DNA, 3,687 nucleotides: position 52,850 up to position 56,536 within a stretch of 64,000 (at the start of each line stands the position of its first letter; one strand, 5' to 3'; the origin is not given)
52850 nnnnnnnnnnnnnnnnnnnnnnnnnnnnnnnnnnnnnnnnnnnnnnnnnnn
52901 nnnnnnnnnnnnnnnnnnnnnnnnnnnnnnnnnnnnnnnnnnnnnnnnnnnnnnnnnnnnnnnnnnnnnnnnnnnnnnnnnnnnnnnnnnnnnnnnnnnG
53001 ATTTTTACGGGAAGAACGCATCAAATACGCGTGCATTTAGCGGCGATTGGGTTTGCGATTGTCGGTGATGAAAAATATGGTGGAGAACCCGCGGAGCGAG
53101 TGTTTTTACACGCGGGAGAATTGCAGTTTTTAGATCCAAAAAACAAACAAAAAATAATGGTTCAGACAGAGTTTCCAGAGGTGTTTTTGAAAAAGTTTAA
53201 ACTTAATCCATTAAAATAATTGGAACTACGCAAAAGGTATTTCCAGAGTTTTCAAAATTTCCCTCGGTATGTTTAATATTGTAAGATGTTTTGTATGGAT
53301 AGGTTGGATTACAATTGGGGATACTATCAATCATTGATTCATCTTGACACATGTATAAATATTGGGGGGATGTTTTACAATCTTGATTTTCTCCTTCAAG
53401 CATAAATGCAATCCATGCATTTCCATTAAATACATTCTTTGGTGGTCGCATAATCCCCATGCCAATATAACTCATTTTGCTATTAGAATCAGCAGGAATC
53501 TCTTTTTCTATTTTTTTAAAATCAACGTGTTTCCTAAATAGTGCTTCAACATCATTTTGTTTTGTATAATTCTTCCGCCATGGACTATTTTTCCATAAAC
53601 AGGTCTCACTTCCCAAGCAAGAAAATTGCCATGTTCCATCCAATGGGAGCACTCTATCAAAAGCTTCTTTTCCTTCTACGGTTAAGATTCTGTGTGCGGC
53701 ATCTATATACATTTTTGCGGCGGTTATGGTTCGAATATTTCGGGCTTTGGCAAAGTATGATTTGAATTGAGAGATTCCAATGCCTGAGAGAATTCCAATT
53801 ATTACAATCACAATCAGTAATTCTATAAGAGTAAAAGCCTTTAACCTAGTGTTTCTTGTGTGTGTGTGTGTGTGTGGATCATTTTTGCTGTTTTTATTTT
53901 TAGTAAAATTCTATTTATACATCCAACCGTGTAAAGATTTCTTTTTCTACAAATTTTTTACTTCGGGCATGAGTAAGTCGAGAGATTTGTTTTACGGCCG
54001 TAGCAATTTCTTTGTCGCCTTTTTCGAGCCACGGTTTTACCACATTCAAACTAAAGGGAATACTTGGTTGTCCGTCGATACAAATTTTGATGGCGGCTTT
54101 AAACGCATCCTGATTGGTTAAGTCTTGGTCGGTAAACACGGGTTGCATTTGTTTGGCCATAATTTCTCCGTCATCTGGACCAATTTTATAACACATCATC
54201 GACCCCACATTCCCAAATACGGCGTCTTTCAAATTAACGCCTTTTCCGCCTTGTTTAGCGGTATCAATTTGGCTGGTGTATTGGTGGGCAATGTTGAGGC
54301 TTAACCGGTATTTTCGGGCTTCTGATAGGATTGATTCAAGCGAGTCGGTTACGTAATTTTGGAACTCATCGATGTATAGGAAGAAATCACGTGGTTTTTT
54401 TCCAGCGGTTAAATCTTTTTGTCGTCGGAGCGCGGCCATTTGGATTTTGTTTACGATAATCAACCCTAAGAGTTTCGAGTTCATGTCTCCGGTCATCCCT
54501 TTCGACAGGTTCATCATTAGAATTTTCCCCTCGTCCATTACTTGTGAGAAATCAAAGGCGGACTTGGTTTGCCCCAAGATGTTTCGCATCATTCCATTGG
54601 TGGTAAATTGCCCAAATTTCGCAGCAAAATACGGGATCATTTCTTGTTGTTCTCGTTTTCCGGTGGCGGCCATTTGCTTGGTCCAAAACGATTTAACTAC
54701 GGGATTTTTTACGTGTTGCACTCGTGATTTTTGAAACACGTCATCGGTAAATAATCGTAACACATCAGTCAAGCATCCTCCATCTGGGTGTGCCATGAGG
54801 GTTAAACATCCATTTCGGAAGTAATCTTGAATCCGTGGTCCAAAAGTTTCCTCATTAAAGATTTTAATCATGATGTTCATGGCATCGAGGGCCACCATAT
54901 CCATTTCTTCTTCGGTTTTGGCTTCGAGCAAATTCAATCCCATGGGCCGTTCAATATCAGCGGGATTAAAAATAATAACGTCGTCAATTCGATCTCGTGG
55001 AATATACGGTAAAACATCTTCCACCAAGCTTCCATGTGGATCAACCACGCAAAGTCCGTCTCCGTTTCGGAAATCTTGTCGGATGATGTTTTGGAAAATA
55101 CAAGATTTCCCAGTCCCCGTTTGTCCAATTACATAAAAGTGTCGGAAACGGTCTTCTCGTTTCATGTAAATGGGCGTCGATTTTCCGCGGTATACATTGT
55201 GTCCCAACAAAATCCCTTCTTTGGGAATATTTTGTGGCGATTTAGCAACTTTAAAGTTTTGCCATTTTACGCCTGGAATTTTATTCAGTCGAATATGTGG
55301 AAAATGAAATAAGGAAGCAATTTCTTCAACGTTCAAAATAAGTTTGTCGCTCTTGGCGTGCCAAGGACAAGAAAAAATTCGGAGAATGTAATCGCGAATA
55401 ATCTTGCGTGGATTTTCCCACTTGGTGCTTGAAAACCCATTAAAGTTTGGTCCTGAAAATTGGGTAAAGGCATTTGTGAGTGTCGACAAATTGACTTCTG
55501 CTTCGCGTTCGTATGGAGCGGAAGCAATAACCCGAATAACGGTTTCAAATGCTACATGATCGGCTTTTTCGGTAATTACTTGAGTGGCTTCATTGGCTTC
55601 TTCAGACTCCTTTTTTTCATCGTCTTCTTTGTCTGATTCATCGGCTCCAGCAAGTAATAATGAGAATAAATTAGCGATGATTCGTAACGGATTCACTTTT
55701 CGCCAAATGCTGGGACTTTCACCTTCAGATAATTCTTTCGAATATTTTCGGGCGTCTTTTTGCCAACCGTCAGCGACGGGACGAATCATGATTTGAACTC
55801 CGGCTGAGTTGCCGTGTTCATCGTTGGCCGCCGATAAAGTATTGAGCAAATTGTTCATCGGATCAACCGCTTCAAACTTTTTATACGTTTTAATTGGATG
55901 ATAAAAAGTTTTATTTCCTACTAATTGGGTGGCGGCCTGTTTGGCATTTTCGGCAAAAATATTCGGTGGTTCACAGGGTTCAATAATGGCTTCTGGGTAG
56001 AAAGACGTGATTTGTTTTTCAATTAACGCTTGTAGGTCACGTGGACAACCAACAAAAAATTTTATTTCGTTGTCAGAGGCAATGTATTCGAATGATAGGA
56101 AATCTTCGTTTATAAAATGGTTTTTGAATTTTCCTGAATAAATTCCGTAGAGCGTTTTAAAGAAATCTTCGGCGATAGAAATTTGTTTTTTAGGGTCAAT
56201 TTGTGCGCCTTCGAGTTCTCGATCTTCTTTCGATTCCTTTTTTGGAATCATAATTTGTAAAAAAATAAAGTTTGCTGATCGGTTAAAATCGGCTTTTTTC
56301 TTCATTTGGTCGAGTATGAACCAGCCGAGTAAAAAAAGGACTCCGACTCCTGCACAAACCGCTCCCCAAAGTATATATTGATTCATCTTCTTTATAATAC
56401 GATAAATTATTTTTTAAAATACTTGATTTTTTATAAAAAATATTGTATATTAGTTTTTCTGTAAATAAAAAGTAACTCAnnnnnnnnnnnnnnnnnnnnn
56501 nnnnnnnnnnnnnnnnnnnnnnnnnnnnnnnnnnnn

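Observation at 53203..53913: (CA)10 tract separates a ComGC-like prepilin from its only ATG: candidate slipped-strand ON/OFF switch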

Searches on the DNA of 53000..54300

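Call 66: search_rna_families(source=window, start=53000, end=54300, threshold=evalue, max_evalue=1)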
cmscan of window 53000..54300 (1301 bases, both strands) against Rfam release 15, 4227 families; matches with E-value up to 1: 3.
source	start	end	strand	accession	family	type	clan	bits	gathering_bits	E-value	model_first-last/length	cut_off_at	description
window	53128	53205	-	RF01181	snR77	Gene; snRNA; snoRNA; CD-box;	CL00057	24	50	0.82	1-83/83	no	Small nucleolar RNA snR77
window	53985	54128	+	RF02903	AaHKsRNA96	Gene; antisense;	-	23.6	43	0.34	1-117/117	no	Aggregatibacter sRNA 96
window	53752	53896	+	RF01295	SCARNA7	Gene; snRNA; snoRNA; scaRNA;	-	21.7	65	0.0079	1-330/330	no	Small Cajal body-specific RNA 7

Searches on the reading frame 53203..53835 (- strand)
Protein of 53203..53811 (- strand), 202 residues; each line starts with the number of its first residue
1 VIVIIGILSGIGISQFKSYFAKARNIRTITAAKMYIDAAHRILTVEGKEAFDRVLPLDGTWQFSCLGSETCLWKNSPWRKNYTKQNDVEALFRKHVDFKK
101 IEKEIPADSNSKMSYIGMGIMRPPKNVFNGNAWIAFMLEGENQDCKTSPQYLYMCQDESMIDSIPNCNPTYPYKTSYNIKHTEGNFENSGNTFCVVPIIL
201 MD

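Call 8: search_protein_families(library=ncbifam, proteins=[window:53203-53811:-], max_evalue=0.01)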
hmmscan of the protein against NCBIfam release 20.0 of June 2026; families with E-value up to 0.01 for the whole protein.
window:53203-53811:- (202 aa): 0 families

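Call 19: list_cluster_members(proteins=[P0001, window:53203-53811:-, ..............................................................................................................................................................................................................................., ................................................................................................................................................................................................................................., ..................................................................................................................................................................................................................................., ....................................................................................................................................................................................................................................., P0002, window:53915-56386:-])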
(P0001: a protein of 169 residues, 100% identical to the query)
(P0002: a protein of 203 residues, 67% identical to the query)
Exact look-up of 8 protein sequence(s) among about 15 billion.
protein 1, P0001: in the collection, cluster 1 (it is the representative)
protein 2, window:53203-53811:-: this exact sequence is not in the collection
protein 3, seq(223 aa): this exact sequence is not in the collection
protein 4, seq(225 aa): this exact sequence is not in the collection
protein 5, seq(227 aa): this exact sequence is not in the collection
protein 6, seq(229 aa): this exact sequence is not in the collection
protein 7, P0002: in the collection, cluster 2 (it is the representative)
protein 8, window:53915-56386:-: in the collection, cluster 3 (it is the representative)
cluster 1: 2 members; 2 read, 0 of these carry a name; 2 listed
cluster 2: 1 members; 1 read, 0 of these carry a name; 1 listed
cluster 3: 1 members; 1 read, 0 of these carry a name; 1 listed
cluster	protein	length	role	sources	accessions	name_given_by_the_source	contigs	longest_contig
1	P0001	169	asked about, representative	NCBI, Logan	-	-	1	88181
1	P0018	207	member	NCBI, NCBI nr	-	-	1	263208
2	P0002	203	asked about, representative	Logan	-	-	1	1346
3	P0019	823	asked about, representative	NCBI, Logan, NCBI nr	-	-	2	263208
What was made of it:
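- Tried and rejected: Exact-sequence look-up of in-frame products (n=6, 9, 12, 15): none is in the collection (call 19).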

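Call 21: find_encoding_contigs(protein=P0018, flank=10000, max_places=10)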
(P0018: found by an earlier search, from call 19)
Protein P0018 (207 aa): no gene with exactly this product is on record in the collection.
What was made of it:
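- Tried and rejected: Call 21 separately found no gene on record with P0018 as its product.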

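Call 60: predict_structure(alignment_id=A2)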
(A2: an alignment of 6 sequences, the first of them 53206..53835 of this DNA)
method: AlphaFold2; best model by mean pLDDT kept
length: 210 residues; sequences in the alignment: 6
mean_pLDDT: 66.3   pTM: 0.64
mean pLDDT of the five models: 66.3, 65.3, 65.1, 64.8, 64.2
residues with pLDDT >= 90: 2; 70-90: 114; 50-70: 41; < 50: 53
segments of 3 or more residues with pLDDT < 50: 111-123, 156-194
pLDDT, mean of each block of 10 residues (from residue 1): 84 76 71 81 86 89 85 70 53 78 71 42 67 81 77 52 35 34 33 54 73
secondary structure, 60 per line:
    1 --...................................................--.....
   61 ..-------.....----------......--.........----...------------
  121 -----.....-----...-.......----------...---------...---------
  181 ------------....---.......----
elements in order: H3-53 H56-62 E70-74 H85-89 H93-101 E126-130 E140-146 E200-206
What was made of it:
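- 53773..53835 (-): N-methylation motif and hydrophobic alpha-1 helix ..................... (Phe+1, Glu+5). The AF2 model has a helix at residues 3-53 (call 60).
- On Type IV pilin / prepilin (class III signal peptide): AF2 predicts a helix at residues 3-53 (call 60). The AF2 model has mean pLDDT 66 with strands after the helix (call 60).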

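Call 62: fold_search(model_id=the predicted structure, library=pdb)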
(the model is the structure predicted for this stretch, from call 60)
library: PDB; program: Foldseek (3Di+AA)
matches with E <= 10: 70; with E <= 0.001: 0
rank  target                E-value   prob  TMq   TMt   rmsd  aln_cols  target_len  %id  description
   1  7t31_A                5.2e-01  0.16  0.28  0.14  10.5       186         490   10  X-ray Structure of Clostridiodies difficile PilW (released 2022-10-19)
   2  7t31_B                5.2e-01  0.14  0.28  0.14  10.0       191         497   14  X-ray Structure of Clostridiodies difficile PilW (released 2022-10-19)
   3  8dx4_D                5.5e-01  0.16  0.29  0.15   9.5       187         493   11  Clostridioides difficile R20291 minor pilin - PilW fused with Maltose Binding Protein (released 2022-09-21)
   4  8dx4_B                8.1e-01  0.12  0.29  0.15   9.1       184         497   15  Clostridioides difficile R20291 minor pilin - PilW fused with Maltose Binding Protein (released 2022-09-21)
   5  7t31_C                9.2e-01  0.15  0.31  0.16   8.9       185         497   11  X-ray Structure of Clostridiodies difficile PilW (released 2022-10-19)
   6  6uq8_B                1.5e+00  0.01  0.11  0.06  15.7       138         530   14  Crystal structure of R421A variant of cytosolic fumarate hydratase from Leishmania major in a complex with S-malate an (released 2019-12-04)
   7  6uq8_A                2.0e+00  0.01  0.11  0.06  16.8       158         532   13  Crystal structure of R421A variant of cytosolic fumarate hydratase from Leishmania major in a complex with S-malate an (released 2019-12-04)
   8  3ke6_B                2.1e+00  0.05  0.19  0.13   6.6        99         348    9  The crystal structure of the RsbU and RsbW domains of Rv1364c from Mycobacterium tuberculosis (released 2010-11-10)
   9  6uq9_B                2.2e+00  0.01  0.11  0.06  15.7       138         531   14  Crystal structure of R421A variant of cytosolic fumarate hydratase from Leishmania major in a complex with S-malate (released 2019-12-04)
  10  6uqn_B                2.2e+00  0.01  0.11  0.06  17.3       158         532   13  Crystal structure of R173A variant of cytosolic fumarate hydratase from Leishmania major in a complex with fumarate an (released 2019-12-04)
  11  6up9_A                2.4e+00  0.01  0.11  0.06  16.1       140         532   14  Crystal structure of T467A variant of cytosolic fumarate hydratase from Leishmania major in a complex with malonate (released 2019-12-04)
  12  8dx4_A                2.5e+00  0.07  0.29  0.15  10.3       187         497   11  Clostridioides difficile R20291 minor pilin - PilW fused with Maltose Binding Protein (released 2022-09-21)
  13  6uq9_A                2.5e+00  0.01  0.11  0.06  17.3       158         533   13  Crystal structure of R421A variant of cytosolic fumarate hydratase from Leishmania major in a complex with S-malate (released 2019-12-04)
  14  5l2r_A                2.7e+00  0.01  0.11  0.06  17.5       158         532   13  Crystal structure of fumarate hydratase from Leishmania major (released 2016-08-17)
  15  2el9_B                3.1e+00  0.02  0.13  0.09  13.6       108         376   14  Crystal structure of E.coli Histidyl-tRNA synthetase complexed with a histidyl-adenylate analogue (released 2008-03-18)
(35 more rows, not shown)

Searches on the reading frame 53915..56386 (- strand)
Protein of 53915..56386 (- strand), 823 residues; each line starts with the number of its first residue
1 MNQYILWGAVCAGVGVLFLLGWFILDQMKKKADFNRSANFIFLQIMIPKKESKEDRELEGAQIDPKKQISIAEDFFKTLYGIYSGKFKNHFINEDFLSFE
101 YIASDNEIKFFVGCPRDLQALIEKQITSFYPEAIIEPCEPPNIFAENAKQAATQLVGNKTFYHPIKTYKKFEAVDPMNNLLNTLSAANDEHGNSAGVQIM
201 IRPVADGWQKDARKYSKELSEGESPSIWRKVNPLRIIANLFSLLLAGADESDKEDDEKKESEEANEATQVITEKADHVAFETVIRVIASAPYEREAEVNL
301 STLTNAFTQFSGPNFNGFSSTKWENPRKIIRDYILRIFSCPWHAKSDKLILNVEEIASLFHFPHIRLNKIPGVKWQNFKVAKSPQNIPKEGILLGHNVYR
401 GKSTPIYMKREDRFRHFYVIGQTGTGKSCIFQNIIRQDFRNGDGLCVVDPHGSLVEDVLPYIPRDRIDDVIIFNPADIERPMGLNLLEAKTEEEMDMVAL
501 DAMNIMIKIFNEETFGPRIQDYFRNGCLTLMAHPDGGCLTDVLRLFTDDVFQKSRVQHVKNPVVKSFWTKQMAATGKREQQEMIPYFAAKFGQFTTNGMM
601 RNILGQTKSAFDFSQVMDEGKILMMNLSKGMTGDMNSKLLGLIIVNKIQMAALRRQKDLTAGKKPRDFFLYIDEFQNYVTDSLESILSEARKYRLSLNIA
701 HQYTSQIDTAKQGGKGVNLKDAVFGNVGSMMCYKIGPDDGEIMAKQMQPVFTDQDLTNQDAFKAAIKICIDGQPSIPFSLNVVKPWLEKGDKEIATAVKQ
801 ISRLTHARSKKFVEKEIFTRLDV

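Call 7: search_protein_families(library=pfam, proteins=[window:53915-56386:-], max_evalue=0.01)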
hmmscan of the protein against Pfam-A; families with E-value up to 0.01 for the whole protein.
window:53915-56386:- (823 aa): 4 families
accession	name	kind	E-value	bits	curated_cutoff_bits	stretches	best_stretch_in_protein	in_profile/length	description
PF02534.20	T4SS-DNA_transf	-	3.7e-08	33.1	20.1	1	375-735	2-368/468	Type IV secretory system Conjugative DNA transfer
PF10412.15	TrwB_AAD_bind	-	6.7e-07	29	20.5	1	405-706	8-285/387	Type IV secretion-system coupling protein DNA-binding domain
PF01935.23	DUF87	-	1.3e-05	25.8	23.2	1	400-453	8-63/220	Helicase HerA, central domain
PF12696.13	TraG-D_C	-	0.0022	18.3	22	1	670-709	4-44/126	TraM recognition site of TraD and TraG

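Call 8: search_protein_families(library=ncbifam, proteins=[window:53915-56386:-], max_evalue=0.01)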
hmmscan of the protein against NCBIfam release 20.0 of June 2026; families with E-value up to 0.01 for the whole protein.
window:53915-56386:- (823 aa): 8 families
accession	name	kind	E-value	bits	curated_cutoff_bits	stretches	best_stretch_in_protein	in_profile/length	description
NF045973.1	conju_CD1115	equivalog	2.2e-11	43.3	250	2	409-513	19-121/442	VirD4-like conjugal transfer protein, CD1115 family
TIGR03743.1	SXT_TraD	subfamily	2.7e-10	39.3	366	1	388-452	150-213/636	conjugative transfer system coupling protein TraD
NF053655.1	CedD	equivalog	3.1e-08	32.7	600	1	385-462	192-269/527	DNA-translocating ATPase CedD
TIGR03754.1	conj_TOL_TraD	equivalog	2.4e-06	26.4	647.55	1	396-453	163-219/643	type IV conjugative transfer system coupling protein TraD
TIGR02759.1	TraD_Ftype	equivalog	0.0019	17.1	521.35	0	408-498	170-254/566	type IV conjugative transfer system coupling protein TraD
NF041447.1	TrbC_conju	equivalog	0.0023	16.5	800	0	387-450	101-165/685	F-type conjugative transfer protein TrbC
NF040819.1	helicase_HerA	equivalog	0.0055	15.3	970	1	403-467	144-210/561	DNA double-strand break repair helicase HerA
NF041326.1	Bacteroid_MobC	subfamily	0.0089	14.4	900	0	670-729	460-515/655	conjugal transfer protein MobC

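Call 10: find_encoding_contigs(protein=window:53915-56386:-, flank=6000, max_places=10)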
Protein window:53915-56386:- (823 aa): 3 contigs read that carry it; 1 place shown.
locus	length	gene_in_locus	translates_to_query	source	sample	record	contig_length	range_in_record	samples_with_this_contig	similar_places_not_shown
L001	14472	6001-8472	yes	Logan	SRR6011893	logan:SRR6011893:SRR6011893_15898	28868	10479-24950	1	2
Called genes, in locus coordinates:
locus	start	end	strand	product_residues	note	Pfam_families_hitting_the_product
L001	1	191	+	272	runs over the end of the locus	PF02585:PIG-L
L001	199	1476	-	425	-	PF04294:VanW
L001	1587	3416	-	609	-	PF06068:TIP49 (weak), PF00004:AAA, PF20720:nSTAND3 (faint), PF17862:AAA_lid_3, PF01434:Peptidase_M41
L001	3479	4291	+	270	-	-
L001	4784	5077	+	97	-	-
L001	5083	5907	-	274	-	PF05013:FGase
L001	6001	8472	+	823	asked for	PF26449:DUF8128, PF01935:DUF87 (faint), PF02534:T4SS-DNA_transf (weak), PF10412:TrwB_AAD_bind (weak)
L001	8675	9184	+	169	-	-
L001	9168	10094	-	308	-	PF00849:PseudoU_synth_2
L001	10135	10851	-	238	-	-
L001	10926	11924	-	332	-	PF00154:RecA_N, PF06745:ATPase (faint), PF08423:Rad51, PF13481:AAA_25 (weak), PF27531:MT3502_N (weak), PF01637:ATPase_2 (weak), PF21096:RecA_C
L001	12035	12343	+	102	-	-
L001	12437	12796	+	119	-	-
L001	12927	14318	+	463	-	PF00595:PDZ, PF13180:PDZ_2, PF17820:PDZ_6, PF03572:Peptidase_S41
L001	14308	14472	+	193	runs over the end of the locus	PF00625:Guanylate_kin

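Call 26: find_related_loci(query=window:53915-56386:-, collection=genome_contigs, flank=6000)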
Query window:53915-56386:- (823 aa) in genome_contigs; peptide patterns used: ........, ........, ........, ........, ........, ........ (x = any residue, [..] = any of these).
141 stretches matched a pattern; 20 encode a relative of the query (tblastn E <= 1e-3); 20 distinct loci.
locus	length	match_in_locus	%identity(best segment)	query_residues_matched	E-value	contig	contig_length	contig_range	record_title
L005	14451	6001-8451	64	1-823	0e+0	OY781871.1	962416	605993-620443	MAG: Candidatus Gracilibacteria bacterium isolate aa87c5ac-7a06-4bd6-af26-82c4354fe085 genome assembly, chromosome: 1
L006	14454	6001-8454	62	4-823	0e+0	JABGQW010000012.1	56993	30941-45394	MAG: bacterium isolate co234_bin65 NODE_1124_length_56993_cov_40.640065, whole genome shotgun sequence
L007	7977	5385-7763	66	28-823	0e+0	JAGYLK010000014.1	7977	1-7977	Candidatus Gracilibacteria bacterium isolate M50B91 k51_10685_flag_0_multi_15.5332_len_7977, whole genome shotgun sequen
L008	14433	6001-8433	64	9-823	0e+0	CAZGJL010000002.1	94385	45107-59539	MAG TPA_asm: uncultured Candidatus Peribacteria bacterium isolate binchicken_co181_623 genome assembly, contig: NODE_176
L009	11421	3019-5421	64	20-823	0e+0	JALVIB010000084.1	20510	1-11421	MAG: Candidatus Gracilibacteria bacterium isolate A1_metabat1_scaf2bin.029 A1_NODE_799_length_20510_cov_2.743217, whole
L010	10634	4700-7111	64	17-823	0e+0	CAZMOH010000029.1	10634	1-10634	MAG TPA_asm: uncultured Candidatus Peribacteria bacterium isolate SRP163575_co1_366 genome assembly, contig: NODE_13709_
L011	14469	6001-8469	61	1-823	0e+0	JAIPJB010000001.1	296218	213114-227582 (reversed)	MAG: Candidatus Gracilibacteria bacterium isolate Tobar13m-G49 Tobar13m-20mill-C6, whole genome shotgun sequence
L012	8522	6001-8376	63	29-823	0e+0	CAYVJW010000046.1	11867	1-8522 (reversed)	MAG TPA_asm: uncultured Candidatus Peribacteria bacterium isolate binchicken_co65_50 genome assembly, contig: NODE_21322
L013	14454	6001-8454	61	8-823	0e+0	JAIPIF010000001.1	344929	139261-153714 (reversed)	MAG: Candidatus Gracilibacteria bacterium isolate Tobar13.5m-G68 Tobar13-5m-C11, whole genome shotgun sequence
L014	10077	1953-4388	61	3-823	0e+0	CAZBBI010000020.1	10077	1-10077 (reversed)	MAG TPA_asm: uncultured Candidatus Peribacteria bacterium isolate binchicken_co47_194 genome assembly, contig: NODE_5178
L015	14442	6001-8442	63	6-823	0e+0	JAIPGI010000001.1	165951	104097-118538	MAG: Candidatus Gracilibacteria bacterium isolate Tobar12.5m-G38 Tobar12-5m-C64, whole genome shotgun sequence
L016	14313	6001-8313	46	37-821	0e+0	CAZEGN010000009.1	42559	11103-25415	MAG TPA_asm: uncultured Candidatus Peribacteria bacterium isolate SRP342105_co1_220 genome assembly, contig: NODE_1106_l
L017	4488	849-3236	45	1-821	0e+0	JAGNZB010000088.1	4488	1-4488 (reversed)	Candidatus Gracilibacteria bacterium isolate Go_SlAct_bin_456 Go_SlAct_136676_length_4488_cov_3.552396, whole genome sho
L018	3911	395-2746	45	19-821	0e+0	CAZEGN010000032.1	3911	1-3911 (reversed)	MAG TPA_asm: uncultured Candidatus Peribacteria bacterium isolate SRP342105_co1_220 genome assembly, contig: NODE_34255_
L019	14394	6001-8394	44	6-821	0e+0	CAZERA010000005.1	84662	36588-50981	MAG TPA_asm: uncultured Candidatus Peribacteria bacterium isolate SRP170004_co1_533 genome assembly, contig: NODE_313_le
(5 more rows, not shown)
